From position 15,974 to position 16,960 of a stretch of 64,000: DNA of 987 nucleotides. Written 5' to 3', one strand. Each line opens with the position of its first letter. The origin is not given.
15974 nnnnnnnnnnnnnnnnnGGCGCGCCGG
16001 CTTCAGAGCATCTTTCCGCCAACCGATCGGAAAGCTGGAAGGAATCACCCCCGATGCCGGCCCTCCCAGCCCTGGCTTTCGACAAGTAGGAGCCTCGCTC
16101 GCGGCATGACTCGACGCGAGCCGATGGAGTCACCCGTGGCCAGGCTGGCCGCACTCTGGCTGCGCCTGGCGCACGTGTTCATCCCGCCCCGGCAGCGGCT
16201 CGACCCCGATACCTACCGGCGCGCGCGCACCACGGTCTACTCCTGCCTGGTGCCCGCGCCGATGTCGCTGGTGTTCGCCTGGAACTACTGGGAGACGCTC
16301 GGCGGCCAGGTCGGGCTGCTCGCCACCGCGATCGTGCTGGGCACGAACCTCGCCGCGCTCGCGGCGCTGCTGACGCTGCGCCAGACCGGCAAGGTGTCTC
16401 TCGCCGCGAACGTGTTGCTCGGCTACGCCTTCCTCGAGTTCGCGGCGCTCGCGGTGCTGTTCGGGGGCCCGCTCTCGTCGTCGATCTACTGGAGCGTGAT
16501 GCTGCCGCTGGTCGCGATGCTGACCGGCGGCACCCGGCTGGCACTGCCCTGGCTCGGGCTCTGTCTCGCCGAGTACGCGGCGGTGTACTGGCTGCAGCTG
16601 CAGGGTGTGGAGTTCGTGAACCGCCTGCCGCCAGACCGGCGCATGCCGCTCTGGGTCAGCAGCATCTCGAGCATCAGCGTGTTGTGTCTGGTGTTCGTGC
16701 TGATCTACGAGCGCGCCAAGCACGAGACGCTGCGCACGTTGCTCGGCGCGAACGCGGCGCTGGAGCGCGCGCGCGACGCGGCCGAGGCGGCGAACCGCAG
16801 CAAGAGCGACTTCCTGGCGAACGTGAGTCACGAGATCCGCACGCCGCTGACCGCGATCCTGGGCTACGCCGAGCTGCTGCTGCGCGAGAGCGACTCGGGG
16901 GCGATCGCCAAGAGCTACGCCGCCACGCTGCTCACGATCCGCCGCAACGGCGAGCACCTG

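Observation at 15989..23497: Six-gene co-directional cluster: two paralogous membrane-embedded sensor kinases translationally coupled to a cytochrome P450, then AKR, enoyl-CoA hydratase and an APH-type kinase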

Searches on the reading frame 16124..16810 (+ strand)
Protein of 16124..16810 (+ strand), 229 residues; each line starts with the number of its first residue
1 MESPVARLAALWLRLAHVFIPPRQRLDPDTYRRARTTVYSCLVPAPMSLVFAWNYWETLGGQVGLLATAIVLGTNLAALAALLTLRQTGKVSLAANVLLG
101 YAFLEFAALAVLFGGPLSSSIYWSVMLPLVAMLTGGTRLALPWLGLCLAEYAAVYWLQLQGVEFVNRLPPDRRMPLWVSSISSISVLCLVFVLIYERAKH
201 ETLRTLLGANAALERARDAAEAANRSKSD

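Call 15: search_protein_families(library=pfam, proteins=[window:16124-16810:+], max_evalue=10)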
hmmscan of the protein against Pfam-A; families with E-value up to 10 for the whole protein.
seq(229 aa): 2 families
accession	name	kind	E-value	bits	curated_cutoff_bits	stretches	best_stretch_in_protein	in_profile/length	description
PF20966.2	MASE6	-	0.16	12.4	27.4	1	74-202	46-166/170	MASE6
PF20969.2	MASE11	-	0.25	11.7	27.3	1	74-190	40-157/168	MASE11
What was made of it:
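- Closest known: Pfam MASE6. Different: HK1 and HK2 themselves score only about 12 bits against MASE6 and MASE11, where the gathering score is about 27 (call 15).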
